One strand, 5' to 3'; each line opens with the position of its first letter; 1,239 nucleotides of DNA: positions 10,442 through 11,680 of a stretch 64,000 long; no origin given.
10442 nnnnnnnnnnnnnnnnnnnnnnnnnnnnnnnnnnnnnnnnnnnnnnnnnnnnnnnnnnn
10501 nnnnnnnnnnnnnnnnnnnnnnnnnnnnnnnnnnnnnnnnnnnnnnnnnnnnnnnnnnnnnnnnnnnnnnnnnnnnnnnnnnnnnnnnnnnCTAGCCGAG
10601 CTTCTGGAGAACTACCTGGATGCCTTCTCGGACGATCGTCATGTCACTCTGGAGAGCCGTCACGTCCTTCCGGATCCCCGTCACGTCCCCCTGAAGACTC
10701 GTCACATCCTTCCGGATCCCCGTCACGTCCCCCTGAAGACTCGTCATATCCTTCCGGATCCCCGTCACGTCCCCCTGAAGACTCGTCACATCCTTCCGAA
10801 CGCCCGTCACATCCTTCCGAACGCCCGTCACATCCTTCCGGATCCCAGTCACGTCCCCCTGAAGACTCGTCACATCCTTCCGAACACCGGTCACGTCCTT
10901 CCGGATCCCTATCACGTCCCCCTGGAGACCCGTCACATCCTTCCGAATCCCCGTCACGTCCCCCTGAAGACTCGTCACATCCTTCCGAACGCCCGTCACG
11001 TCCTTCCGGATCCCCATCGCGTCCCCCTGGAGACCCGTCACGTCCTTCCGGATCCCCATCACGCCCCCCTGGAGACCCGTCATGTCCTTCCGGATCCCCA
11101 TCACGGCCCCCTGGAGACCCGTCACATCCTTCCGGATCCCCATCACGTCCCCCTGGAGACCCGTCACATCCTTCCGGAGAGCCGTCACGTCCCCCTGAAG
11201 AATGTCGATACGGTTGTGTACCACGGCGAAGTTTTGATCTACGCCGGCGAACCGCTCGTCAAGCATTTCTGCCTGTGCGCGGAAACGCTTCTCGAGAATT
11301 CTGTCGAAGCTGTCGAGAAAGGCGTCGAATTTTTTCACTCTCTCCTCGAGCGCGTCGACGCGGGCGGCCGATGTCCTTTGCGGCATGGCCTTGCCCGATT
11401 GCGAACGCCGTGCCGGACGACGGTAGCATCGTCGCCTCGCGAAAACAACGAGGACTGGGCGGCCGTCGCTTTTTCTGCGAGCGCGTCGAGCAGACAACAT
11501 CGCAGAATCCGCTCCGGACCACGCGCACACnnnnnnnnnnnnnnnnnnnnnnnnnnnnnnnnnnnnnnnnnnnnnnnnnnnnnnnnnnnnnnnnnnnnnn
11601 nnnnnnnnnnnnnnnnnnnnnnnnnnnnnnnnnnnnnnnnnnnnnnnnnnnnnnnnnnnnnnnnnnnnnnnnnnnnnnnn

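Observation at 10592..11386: Protein made of 27 almost identical heptads (21-bp DNA tandem repeats) just upstream of addB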

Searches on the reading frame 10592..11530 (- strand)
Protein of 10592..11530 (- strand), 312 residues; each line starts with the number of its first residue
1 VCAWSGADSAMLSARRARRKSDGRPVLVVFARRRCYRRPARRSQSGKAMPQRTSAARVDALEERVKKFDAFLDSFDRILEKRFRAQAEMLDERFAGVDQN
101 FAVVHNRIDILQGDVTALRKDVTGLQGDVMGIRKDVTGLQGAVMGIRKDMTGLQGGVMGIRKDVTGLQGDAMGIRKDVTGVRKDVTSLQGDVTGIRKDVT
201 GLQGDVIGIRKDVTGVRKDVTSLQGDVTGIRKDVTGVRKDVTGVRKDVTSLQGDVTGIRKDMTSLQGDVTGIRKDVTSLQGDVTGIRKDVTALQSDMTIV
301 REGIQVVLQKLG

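Call 4: search_protein_families(library=pfam, proteins=[window:10592-11386:-], max_evalue=1)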
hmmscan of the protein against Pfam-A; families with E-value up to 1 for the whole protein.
window:10592-11386:- (264 aa): 61 families (the best 25 are shown)
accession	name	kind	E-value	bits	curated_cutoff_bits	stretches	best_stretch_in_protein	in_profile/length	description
PF05531.17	NPV_P10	-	2.1e-15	57.4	29.8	3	188-239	8-62/75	Nucleopolyhedrovirus P10 protein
PF04513.17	Baculo_PEP_C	-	4.3e-15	56.4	38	2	168-260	21-112/140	Baculovirus polyhedron envelope protein, PEP, C terminus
PF07889.17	DUF1664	-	8.8e-14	52.1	34.6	4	34-98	56-120/124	Protein of unknown function (DUF1664)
PF04728.18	LPP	-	6.9e-13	49.2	29.1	1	60-89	2-31/53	Lipoprotein leucine-zipper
PF16225.10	DUF4884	-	2.6e-12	46.7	30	0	175-187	34-46/49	Domain of unknown function (DUF4884)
PF23991.1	DUF7310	-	2.5e-09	37.9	40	1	186-247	5-65/83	Coiled-coil region of unknown function (DUF7310)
PF10805.13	DUF2730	-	9.5e-09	35.7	24.9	1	197-261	32-98/102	Protein of unknown function (DUF2730)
PF10191.15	COG7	-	1.6e-07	30.5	33.9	0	188-221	67-100/772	Golgi complex component 7 (COG7)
PF05377.16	FlaC_arch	-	5.4e-07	30.4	27.8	0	170-203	7-40/55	Flagella accessory protein C (FlaC)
PF16378.10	DUF4988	-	8.4e-07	29.4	30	0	189-191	42-44/183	Domain of unknown function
PF10473.14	CENP-F_leu_zip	-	2.1e-06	28.3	34.5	1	171-255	25-109/140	Leucine-rich repeats of kinetochore protein Cenp-F/LEK1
PF06009.19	Laminin_II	-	2.2e-06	28.1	33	1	190-247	9-66/138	Laminin Domain II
PF06103.16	DUF948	-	8.3e-06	26.3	37.2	0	125-180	23-78/89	Bacterial protein of unknown function (DUF948)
PF12761.13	End3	-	2e-05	25.2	25.2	0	183-209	80-106/115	Actin cytoskeleton-regulatory complex protein END3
PF12296.13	HsbA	-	2.2e-05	25.4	33.5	0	210-250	4-47/121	Hydrophobic surface binding protein A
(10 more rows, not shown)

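Call 5: search_protein_families(library=ncbifam, proteins=[window:10592-11386:-], max_evalue=1)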
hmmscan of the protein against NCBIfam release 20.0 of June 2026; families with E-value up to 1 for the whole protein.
window:10592-11386:- (264 aa): 30 families (the best 25 are shown)
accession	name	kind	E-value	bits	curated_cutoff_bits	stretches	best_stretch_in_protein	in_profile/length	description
NF040788.1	S-lay_SlaB_Mtsph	equivalog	1.8e-10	40.4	700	3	186-249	317-380/416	S-layer protein SlaB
NF011925.1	PRK15396.1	subfamily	9.3e-10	38.6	108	1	58-89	25-56/78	major outer membrane lipoprotein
NF002572.0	PRK02224.1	equivalog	3.2e-08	32.4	1087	1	7-243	205-443/888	DNA double-strand break repair ATPase Rad50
NF045487.1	ASRP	equivalog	8.4e-08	31.3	300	1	132-248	153-271/593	archaea-specific SMC-related protein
TIGR02168.1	SMC_prok_B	equivalog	1.4e-07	29.6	567.35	1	35-259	719-943/1181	chromosome segregation protein SMC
TIGR02132.1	phaR_Bmeg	equivalog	6.4e-07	29.5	148.4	0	116-147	102-133/189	polyhydroxyalkanoic acid synthase subunit PhaR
TIGR02169.1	SMC_prok_A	equivalog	8.7e-07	27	729.4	2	99-257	294-452/1165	chromosome segregation protein SMC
NF038218.1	IcmG_DotF_IVB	equivalog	1.7e-06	27.9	200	1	191-261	117-187/266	type IVB secretion system protein IcmG/DotF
NF053852.1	vesicle_Bd0635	exception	3.4e-05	23.6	250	3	149-249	35-132/223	CpoB-like predatory vesicle lipoprotein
NF003409.0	PRK04778.1-3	equivalog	0.00029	19.7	562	1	163-245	78-158/570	septation ring formation regulator EzrA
NF041035.1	Rad50_Halo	equivalog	0.00047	18.6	1000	1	8-243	206-443/883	DNA double-strand break repair ATPase Rad50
NF047515.1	SpiroCoCo_C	equivalog_domain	0.00082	18.6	125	0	186-231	168-213/313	SpiroCoCo family coiled-coil protein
NF033930.1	pneumo_PspA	exception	0.0014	17.4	850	1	133-246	127-249/659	pneumococcal surface protein A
NF053609.1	Sul12a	equivalog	0.0017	18.5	150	0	54-86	68-100/103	Sul12a family chromatin-organizing protein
NF006543.0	PRK09039.1-2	equivalog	0.0019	18.1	305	1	163-256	75-168/350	peptidoglycan -binding protein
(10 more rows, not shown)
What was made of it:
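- On Lpp, lipoprotein leucine zipper (PF04728 / NF011925): NCBIfam gives 38.6 against 108 (call 5).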

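Call 7: find_encoding_contigs(protein=window:10592-11386:-, flank=10000, max_places=10)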
Protein window:10592-11386:- (264 aa): no gene with exactly this product is on record in the collection.

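Call 8: find_homologous_proteins(query=window:10592-11386:-)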
Query window:10592-11386:- (264 aa): 36 proteins with E <= 0.001 among 8000 candidates.
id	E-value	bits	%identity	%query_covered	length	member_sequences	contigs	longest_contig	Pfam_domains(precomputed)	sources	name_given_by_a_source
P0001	2.0e-23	101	51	54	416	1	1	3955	PF07953.21,PF13385.14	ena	-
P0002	1.2e-21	95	38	52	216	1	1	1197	PF01519.23,PF10805.15,PF23991.2,PF07889.18,PF06160.18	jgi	-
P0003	3.5e-15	74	35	64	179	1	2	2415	PF04513.18,PF10805.15,PF07889.18,PF05531.18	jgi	jgi:hypothetical protein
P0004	4.8e-15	74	30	56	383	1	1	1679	PF13365.13,PF04513.18,PF10046.15,PF25014.2,PF10473.15,PF05377.18,PF10805.15,PF23991.2,PF19220.7,PF07889.18,PF07902.17,PF14389.12,PF00089.33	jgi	-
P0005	5.1e-14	70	43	30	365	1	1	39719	PF05377.18,PF13365.13,PF04513.18,PF10805.15,PF23991.2,PF07902.17,PF00089.33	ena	-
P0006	1.6e-13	69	34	50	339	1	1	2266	PF25994.1,PF16331.11,PF04513.18,PF16888.11,PF27605.1,PF28231.1,PF05531.18,PF26095.1,PF12795.13,PF05377.18,PF08614.17,PF10805.15,PF06810.18,PF23991.2,PF19220.7,PF07889.18,PF04102.18,PF24161.2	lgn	-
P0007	2.0e-13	68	34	48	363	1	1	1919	PF13365.13,PF20808.3,PF10805.15,PF23991.2,PF07889.18,PF04728.19,PF00089.33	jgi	jgi:outer membrane murein-binding lipoprotein Lpp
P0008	4.9e-13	67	30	45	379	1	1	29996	PF05377.18,PF13365.13,PF04513.18,PF10805.15,PF23991.2,PF07889.18,PF00089.33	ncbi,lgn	-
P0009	2.1e-12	65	27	67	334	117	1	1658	PF16331.11,PF05377.18,PF04513.18,PF08614.17,PF10805.15,PF23991.2,PF19220.7,PF07889.18,PF04102.18,PF05531.18,PF24161.2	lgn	-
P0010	4.5e-11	61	29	69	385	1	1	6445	PF05377.18,PF13365.13,PF04513.18,PF07889.18,PF05531.18,PF00089.33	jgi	jgi:archaellum component FlaC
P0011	2.2e-10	58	29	47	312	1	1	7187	PF04586.23,PF24161.2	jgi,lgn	jgi:HK97 family phage prohead protease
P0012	2.6e-10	58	53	26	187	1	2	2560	-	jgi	jgi:hypothetical protein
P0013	1.7e-8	52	44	30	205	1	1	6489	-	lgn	-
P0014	2.6e-8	51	42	32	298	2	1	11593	-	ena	-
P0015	3.2e-8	51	38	32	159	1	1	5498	-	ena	-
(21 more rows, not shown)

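Call 10: find_encoding_contigs(protein=window:10592-11530:-, flank=10000, max_places=10)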
Protein window:10592-11530:- (312 aa): no gene with exactly this product is on record in the collection.

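Call 49: predict_structure(alignment_id=A3)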
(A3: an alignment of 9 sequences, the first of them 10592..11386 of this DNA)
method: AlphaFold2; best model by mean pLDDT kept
length: 264 residues; sequences in the alignment: 9
mean_pLDDT: 86.9   pTM: 0.33
mean pLDDT of the five models: 86.9, 86.4, 83.0, 77.8, 74.2
residues with pLDDT >= 90: 126; 70-90: 127; 50-70: 7; < 50: 4
segments of 3 or more residues with pLDDT < 50: 1-4
pLDDT, mean of each block of 10 residues (from residue 1): 57 77 80 81 86 91 92 86 81 83 82 86 88 91 93 94 94 94 94 95 96 96 95 91 87 79 65
secondary structure, 60 per line:
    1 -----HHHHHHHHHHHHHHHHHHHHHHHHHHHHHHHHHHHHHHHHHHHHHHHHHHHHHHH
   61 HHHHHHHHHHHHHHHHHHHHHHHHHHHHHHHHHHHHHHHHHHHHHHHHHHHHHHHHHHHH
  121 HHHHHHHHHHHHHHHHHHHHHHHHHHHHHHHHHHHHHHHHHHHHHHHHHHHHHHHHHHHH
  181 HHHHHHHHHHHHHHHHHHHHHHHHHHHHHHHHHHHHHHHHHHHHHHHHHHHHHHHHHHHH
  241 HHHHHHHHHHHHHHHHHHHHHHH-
elements in order: H6-263
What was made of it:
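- AF2 gives a single helix, residues 6-263, pLDDT 86.9 (call 49).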

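Call 51: search_protein_families(library=padloc, proteins=[window:10592-11386:-], max_evalue=0.01)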
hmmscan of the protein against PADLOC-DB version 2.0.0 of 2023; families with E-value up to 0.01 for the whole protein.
window:10592-11386:- (264 aa): 11 families
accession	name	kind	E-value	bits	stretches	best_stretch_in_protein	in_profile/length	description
PDLC03868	LmuB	-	0.0001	18.8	1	9-245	246-485/1035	-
PDLC00514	JetC1|JetC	-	0.00013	17.9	0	32-173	300-438/1117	DUF3584 domain; MukB-like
PDLC02709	PbeC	-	0.00027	17.7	0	179-248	389-459/661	PbeC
PDLC00517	JetC1|JetC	-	0.00027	17.3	0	136-253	645-767/1119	DUF3584 domain; MukB-like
PDLC00503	JetC1|JetC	-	0.00047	16.3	1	136-254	652-771/1146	DUF3584 domain; MukB-like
PDLC00006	DruC1|DruC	-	0.00063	16.3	0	139-239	193-296/626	Unknown function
PDLC02722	PbeC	-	0.0021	14.7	0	139-238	368-468/643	PbeC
PDLC00518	JetC1|JetC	-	0.0027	13.6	0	38-216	287-461/1112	DUF3584 domain; MukB-like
PDLC00582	JetC3|JetC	-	0.0048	12.7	1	46-251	779-979/1472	DUF3584 domain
PDLC03863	LmuB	-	0.0082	12.9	0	196-247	360-412/610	-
PDLC00606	ZorA1|ZorA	-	0.0087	12.5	0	76-221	379-524/636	MotA/ExbB/TolQ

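Call 58: search_solved_structures(query=window:10592-11386:-, max_evalue=0.001, show_alignments=3)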
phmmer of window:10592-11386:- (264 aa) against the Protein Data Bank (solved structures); distinct sequences matched with E-value up to 0.001: 4.
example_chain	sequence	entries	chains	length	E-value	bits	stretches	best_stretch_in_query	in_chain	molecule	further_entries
4lin_A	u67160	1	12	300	2.1e-08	37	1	128-240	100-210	Tail needle protein gp26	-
8qox_B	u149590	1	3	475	3.3e-07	33.1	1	133-232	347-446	Conserved membrane protein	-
7ju4_B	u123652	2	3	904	2.6e-06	30.1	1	31-256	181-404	Flagellar-associated protein 172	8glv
9e5c_0x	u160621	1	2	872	3.5e-06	29.7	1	94-253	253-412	Coiled-coil domain-containing protein 40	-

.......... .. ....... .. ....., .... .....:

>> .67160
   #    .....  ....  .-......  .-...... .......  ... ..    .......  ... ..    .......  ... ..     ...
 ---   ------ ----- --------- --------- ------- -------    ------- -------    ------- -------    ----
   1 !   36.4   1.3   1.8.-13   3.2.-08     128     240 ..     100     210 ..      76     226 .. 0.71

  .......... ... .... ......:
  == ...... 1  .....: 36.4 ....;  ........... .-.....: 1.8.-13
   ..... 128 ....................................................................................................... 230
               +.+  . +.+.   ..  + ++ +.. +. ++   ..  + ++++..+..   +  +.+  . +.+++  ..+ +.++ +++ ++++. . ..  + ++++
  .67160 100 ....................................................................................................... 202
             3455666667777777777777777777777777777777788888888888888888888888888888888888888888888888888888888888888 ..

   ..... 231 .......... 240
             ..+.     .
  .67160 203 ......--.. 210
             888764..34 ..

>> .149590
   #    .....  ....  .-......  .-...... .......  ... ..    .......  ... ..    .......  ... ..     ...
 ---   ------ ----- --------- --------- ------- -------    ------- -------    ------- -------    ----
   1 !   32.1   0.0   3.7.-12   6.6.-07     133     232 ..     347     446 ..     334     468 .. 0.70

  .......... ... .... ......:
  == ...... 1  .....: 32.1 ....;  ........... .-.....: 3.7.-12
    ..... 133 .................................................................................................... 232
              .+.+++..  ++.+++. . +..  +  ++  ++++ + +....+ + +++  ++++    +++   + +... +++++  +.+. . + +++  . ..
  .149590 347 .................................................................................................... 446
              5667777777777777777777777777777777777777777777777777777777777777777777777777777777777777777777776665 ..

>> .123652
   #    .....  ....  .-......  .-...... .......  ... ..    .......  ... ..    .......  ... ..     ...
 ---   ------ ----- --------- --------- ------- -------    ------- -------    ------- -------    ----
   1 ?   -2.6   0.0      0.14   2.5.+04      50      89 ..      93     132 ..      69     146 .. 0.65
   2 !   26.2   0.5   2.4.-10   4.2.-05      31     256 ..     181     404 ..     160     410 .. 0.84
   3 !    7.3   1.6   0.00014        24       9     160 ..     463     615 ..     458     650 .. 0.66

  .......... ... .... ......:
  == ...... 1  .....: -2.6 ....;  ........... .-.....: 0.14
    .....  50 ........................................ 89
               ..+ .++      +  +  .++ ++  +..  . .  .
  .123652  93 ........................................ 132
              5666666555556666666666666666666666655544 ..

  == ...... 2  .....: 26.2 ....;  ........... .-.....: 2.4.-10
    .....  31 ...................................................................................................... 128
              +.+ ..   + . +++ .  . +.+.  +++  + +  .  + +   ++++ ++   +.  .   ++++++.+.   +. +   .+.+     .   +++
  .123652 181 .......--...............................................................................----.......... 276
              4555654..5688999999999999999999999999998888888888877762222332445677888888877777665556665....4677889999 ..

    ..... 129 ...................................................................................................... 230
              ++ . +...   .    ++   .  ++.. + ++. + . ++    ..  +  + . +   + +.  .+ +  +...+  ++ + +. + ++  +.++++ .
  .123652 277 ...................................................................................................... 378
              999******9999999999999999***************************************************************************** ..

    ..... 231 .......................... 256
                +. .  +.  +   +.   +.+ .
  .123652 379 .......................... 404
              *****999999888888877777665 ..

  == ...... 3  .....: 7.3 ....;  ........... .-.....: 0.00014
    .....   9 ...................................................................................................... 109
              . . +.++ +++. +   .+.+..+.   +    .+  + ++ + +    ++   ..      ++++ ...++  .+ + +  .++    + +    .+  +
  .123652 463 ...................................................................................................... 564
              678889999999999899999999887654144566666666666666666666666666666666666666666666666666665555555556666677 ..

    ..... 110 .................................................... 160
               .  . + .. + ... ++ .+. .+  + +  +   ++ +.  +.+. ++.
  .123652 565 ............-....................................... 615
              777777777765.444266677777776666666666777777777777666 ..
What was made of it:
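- Closest known: Trimeric coiled-coil fibres of phages. Same: Heptad-type matches to these fibres extend over more than 100 residues of the array; call 58 aligns residues 128-240 with 4lin.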
